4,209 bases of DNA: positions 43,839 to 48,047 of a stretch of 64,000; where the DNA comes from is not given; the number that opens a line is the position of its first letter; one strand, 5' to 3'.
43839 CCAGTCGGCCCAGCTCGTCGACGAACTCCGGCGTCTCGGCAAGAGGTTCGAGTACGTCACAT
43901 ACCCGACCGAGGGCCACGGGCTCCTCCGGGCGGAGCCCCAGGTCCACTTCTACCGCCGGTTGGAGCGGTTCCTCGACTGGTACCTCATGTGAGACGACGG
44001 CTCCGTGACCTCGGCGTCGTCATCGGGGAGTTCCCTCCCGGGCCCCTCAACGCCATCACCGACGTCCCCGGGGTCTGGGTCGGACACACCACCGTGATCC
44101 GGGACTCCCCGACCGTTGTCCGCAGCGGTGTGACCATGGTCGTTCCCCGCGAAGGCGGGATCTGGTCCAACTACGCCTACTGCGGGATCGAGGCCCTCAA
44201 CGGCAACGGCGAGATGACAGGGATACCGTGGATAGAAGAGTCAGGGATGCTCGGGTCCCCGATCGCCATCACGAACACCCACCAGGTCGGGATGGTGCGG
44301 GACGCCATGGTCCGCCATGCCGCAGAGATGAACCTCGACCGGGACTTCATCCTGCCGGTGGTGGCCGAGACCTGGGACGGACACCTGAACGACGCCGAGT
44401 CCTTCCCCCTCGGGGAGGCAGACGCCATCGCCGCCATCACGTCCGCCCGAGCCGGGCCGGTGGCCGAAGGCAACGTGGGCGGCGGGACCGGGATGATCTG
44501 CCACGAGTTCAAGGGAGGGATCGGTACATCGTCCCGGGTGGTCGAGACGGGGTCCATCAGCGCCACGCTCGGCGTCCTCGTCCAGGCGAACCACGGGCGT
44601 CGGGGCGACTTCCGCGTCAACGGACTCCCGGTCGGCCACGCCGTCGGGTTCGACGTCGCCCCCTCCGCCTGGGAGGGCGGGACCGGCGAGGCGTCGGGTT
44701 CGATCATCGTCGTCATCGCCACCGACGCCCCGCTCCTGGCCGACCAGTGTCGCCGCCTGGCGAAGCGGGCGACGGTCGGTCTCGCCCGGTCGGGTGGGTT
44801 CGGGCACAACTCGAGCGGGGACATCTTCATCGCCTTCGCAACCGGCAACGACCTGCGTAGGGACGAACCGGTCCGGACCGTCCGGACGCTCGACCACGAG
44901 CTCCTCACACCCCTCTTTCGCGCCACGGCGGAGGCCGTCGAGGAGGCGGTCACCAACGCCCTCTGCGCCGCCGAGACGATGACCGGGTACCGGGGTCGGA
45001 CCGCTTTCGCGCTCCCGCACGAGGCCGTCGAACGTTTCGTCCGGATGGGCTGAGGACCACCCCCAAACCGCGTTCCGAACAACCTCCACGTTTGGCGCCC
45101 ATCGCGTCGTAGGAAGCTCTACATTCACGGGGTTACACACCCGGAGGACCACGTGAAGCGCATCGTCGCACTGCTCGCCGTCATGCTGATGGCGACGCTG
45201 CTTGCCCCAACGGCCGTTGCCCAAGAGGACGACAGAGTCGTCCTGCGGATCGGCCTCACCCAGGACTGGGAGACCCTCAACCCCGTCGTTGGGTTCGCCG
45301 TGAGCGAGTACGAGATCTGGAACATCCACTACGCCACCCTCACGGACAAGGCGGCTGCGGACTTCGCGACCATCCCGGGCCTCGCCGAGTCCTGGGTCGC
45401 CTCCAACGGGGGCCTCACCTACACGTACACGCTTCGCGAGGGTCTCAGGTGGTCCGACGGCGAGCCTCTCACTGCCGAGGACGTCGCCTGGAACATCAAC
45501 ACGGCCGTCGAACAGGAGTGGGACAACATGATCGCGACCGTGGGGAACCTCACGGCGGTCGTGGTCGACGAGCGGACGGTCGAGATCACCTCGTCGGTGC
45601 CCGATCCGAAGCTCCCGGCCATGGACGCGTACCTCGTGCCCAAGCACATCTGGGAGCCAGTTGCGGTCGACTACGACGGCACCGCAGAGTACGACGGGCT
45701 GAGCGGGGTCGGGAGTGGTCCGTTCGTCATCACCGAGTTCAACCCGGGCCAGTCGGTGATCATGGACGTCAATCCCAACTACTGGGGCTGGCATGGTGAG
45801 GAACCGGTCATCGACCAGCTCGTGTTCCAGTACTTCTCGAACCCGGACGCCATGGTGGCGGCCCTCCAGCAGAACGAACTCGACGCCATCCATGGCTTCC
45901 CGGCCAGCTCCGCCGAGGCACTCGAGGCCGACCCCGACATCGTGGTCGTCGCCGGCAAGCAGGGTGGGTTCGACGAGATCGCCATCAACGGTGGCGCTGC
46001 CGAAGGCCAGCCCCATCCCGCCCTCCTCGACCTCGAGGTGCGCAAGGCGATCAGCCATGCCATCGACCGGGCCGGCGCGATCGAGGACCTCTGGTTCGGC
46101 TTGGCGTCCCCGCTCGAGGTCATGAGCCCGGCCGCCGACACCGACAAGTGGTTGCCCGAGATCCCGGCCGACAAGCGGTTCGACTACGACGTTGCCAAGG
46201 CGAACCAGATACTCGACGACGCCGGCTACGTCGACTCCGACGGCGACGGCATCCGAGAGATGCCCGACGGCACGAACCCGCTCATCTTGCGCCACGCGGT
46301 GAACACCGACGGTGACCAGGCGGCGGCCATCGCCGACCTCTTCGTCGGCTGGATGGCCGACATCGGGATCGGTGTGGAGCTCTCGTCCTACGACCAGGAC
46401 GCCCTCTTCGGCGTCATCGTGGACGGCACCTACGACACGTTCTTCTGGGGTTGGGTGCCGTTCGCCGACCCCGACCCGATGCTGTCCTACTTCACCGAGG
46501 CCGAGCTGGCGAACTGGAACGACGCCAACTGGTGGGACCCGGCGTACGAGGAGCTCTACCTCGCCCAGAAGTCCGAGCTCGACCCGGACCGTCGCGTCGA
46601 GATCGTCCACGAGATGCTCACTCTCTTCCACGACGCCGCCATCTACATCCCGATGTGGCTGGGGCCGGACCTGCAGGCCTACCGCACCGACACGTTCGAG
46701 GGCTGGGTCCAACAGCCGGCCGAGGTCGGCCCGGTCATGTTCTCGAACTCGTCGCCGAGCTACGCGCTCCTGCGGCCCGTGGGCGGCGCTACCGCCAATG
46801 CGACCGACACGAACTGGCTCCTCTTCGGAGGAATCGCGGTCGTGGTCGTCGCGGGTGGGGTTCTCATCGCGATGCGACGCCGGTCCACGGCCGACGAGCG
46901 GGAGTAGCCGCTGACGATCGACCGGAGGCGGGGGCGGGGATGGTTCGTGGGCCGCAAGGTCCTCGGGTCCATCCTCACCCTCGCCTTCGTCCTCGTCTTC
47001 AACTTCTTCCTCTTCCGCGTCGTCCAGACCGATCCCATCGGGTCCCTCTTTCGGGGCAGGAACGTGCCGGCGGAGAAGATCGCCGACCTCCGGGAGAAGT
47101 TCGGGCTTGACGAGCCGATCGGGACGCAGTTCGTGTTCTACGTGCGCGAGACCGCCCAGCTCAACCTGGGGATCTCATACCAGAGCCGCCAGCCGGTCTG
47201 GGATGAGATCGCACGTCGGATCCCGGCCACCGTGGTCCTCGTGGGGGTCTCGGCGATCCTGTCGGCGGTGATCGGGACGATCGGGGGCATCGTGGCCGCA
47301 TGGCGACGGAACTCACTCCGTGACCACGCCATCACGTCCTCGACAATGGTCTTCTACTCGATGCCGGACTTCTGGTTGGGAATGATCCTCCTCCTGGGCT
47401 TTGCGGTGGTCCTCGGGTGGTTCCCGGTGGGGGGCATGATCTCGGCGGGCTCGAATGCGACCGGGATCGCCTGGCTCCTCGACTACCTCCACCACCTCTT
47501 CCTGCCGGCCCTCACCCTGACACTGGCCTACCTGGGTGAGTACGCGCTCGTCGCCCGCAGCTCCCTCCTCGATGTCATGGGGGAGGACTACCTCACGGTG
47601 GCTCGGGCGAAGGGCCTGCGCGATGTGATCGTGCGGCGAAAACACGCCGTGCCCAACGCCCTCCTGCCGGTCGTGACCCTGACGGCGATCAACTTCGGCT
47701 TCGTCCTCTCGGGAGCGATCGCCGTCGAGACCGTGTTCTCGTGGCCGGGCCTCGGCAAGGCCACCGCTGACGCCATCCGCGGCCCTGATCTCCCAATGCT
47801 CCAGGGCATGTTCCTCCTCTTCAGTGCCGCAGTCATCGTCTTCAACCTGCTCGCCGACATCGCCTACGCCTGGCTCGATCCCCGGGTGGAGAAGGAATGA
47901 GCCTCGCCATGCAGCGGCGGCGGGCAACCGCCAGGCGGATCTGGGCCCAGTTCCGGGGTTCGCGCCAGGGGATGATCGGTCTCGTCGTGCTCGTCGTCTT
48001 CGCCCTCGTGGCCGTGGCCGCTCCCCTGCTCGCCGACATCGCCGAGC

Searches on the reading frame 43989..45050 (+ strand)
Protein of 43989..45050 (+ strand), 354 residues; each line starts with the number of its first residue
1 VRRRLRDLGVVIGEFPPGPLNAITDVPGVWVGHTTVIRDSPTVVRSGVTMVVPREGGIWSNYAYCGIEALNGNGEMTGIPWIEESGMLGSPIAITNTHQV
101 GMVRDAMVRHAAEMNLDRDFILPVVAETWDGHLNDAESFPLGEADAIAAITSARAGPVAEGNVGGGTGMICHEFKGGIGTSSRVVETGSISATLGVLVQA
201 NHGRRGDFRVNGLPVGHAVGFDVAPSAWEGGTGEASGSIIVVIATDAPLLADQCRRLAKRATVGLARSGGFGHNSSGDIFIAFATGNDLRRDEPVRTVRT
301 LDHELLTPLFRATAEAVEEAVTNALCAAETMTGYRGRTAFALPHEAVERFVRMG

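Call 39: search_protein_families(library=pfam, proteins=[window:43989-45050:+], max_evalue=0.0001)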
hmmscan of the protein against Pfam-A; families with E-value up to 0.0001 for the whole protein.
window:43989-45050:+ (354 aa): 1 family
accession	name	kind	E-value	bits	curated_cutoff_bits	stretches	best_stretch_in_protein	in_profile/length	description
PF03576.19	Peptidase_S58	-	4.5e-111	371.6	23.9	1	21-338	1-306/307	Peptidase family S58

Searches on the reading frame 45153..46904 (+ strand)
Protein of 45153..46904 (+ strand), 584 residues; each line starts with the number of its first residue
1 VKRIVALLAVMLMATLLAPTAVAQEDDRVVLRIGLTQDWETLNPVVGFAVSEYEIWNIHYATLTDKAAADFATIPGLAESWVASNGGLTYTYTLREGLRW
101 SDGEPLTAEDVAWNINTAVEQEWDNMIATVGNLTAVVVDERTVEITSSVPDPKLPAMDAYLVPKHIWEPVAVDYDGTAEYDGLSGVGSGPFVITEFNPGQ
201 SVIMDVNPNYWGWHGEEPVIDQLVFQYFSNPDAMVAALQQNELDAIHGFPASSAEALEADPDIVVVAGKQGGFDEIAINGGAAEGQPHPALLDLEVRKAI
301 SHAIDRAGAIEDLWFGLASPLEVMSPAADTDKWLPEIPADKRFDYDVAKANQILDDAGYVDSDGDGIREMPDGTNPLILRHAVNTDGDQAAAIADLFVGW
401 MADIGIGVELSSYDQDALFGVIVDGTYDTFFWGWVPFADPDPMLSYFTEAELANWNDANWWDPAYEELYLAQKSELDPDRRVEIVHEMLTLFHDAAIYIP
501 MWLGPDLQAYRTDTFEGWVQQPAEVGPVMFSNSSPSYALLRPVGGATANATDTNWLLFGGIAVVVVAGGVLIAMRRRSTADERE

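Call 39: search_protein_families(library=pfam, proteins=[window:45153-46904:+], max_evalue=0.0001)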
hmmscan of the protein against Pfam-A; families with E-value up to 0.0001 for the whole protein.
window:45153-46904:+ (584 aa): 1 family
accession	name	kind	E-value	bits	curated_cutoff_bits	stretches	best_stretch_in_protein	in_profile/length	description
PF00496.27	SBP_bac_5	-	1.6e-82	278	32.4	1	74-448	3-361/368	Bacterial extracellular solute-binding proteins, family 5 Middle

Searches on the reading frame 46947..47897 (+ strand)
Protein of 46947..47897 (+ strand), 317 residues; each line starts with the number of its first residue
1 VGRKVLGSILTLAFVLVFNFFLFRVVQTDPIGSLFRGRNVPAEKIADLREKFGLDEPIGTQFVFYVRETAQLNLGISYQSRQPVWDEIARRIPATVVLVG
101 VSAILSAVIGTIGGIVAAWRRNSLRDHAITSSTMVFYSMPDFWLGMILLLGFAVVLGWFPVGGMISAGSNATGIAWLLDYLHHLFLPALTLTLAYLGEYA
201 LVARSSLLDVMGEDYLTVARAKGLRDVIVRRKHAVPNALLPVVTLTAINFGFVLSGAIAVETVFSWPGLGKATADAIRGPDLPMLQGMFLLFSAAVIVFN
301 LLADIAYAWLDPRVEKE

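Call 39: search_protein_families(library=pfam, proteins=[window:46947-47897:+], max_evalue=0.0001)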
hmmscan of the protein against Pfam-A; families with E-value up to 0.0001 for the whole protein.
window:46947-47897:+ (317 aa): 2 families
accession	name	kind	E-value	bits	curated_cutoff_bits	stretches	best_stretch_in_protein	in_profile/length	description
PF00528.27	BPD_transp_1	-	5.6e-42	144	26.4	1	110-315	1-183/184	Binding-protein-dependent transport system inner membrane component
PF19300.4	BPD_transp_1_N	-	2.8e-13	50.5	23.8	1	3-98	7-113/114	Binding-prot-dependent transport system membrane comp, N-term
